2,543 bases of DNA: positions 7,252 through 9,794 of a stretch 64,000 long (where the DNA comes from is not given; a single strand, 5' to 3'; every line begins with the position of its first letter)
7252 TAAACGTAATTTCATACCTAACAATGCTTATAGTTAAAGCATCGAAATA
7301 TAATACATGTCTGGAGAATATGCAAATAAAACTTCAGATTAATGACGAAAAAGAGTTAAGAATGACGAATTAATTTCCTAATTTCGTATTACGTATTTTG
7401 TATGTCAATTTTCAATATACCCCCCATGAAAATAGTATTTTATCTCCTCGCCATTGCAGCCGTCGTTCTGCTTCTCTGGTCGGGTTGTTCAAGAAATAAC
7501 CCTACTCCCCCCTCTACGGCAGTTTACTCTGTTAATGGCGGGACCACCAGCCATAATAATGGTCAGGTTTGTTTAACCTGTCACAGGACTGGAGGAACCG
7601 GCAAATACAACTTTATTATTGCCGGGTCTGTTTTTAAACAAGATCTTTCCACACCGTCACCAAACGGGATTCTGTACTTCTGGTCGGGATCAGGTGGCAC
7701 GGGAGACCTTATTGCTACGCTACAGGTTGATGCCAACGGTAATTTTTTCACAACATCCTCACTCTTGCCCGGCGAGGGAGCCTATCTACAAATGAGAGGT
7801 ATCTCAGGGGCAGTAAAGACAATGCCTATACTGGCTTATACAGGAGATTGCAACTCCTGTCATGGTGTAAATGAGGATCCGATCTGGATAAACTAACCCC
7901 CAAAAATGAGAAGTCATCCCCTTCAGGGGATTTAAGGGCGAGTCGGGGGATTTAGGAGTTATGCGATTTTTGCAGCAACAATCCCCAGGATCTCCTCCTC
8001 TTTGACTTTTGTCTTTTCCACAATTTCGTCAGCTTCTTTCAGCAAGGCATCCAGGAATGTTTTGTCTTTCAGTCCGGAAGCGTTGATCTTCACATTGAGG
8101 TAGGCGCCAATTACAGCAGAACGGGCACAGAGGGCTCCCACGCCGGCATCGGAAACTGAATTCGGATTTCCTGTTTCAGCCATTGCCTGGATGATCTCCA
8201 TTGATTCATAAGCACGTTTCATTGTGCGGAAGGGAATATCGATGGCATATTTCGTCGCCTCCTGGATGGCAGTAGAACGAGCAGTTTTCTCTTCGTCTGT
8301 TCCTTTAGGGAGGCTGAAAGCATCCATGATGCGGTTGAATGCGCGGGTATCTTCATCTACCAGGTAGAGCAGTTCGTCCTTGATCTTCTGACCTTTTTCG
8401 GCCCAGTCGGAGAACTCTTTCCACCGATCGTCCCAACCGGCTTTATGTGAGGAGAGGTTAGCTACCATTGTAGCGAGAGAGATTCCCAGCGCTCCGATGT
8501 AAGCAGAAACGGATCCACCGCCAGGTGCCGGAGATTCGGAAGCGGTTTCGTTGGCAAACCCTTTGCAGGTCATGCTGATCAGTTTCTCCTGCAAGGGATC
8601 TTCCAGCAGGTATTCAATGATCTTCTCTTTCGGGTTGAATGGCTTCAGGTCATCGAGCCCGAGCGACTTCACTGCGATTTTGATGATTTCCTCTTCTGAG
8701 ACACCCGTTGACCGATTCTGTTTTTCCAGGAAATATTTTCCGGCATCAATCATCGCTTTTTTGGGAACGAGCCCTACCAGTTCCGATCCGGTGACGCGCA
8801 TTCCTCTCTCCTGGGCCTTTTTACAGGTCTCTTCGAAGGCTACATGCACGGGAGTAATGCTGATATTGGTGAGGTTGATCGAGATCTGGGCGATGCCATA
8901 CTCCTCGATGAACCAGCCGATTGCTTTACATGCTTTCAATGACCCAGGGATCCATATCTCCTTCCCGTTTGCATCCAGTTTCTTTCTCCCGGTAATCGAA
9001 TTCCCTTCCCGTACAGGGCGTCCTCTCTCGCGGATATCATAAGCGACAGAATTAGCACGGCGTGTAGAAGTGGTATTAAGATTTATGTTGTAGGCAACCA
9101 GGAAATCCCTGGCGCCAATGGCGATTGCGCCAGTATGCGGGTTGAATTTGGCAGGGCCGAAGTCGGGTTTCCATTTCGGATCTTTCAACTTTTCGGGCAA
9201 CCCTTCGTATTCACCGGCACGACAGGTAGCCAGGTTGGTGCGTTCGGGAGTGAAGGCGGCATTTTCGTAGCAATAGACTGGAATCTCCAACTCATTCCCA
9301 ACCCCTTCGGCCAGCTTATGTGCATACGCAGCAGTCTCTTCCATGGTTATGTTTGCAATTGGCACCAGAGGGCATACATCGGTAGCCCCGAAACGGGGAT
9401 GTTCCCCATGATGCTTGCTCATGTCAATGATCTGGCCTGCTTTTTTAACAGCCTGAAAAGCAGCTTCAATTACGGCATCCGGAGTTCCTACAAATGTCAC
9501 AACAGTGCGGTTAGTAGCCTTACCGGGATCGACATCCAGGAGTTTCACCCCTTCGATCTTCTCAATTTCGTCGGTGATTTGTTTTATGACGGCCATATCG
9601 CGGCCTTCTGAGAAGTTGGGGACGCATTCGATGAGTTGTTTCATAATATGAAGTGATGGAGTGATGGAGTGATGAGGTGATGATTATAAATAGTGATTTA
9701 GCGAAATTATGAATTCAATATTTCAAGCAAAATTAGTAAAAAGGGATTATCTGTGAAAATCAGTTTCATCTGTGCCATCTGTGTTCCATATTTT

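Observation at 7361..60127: Dispersed family of phase-locked 7-/8-nt drifting tandem arrays occupying short intergenic spacers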

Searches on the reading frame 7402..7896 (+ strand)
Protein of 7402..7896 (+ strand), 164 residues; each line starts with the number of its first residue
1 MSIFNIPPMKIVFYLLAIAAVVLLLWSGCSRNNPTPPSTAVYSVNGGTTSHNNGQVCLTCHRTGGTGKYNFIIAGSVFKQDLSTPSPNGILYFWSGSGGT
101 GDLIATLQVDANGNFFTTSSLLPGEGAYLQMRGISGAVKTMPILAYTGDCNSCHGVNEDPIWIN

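Call 66: search_protein_families(library=ncbifam, proteins=[window:7402-7896:+], max_evalue=0.01)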
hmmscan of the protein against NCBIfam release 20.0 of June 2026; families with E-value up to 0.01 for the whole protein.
window:7402-7896:+ (164 aa): 2 families
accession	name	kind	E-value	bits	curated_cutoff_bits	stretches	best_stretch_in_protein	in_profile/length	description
TIGR01905.1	paired_CXXCH_1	subfamily_domain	0.00066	19.6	25.2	0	45-64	20-39/41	doubled CXXCH domain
NF041895.1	choice_anch_V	domain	0.0017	18.4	42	0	40-73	8-43/150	choice-of-anchor V domain-containing protein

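Call 67: search_protein_families(library=pfam, proteins=[window:7402-7896:+], max_evalue=0.01)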
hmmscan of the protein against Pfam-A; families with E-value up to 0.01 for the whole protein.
window:7402-7896:+ (164 aa): 3 families
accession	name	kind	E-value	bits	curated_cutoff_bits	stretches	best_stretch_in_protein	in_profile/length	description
PF13442.11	Cytochrome_CBB3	-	0.0018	19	27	0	55-83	12-33/68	Cytochrome C oxidase, cbb3-type, subunit III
PF00034.26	Cytochrom_C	-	0.0037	19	21.3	0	56-71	11-26/90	Cytochrome c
PF09699.15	Paired_CXXCH_1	-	0.0042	17.2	20.6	0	52-63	27-38/41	Doubled CXXCH motif (Paired_CXXCH_1)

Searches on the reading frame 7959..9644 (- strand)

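Call 67: search_protein_families(library=pfam, proteins=[window:7959-9644:-], max_evalue=0.01)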
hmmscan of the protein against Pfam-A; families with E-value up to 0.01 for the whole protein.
window:7959-9644:- (561 aa): 3 families
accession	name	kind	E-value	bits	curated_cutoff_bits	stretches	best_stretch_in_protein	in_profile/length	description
PF07837.17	FTCD_N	-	4.6e-74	248.4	27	1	4-179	1-176/176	Formiminotransferase domain, N-terminal subdomain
PF04961.17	FTCD_C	-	3.9e-68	229.2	24.5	1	359-539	1-181/182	Formiminotransferase-cyclodeaminase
PF02971.19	FTCD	-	3.5e-63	212.3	24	1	181-345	1-145/145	Formiminotransferase domain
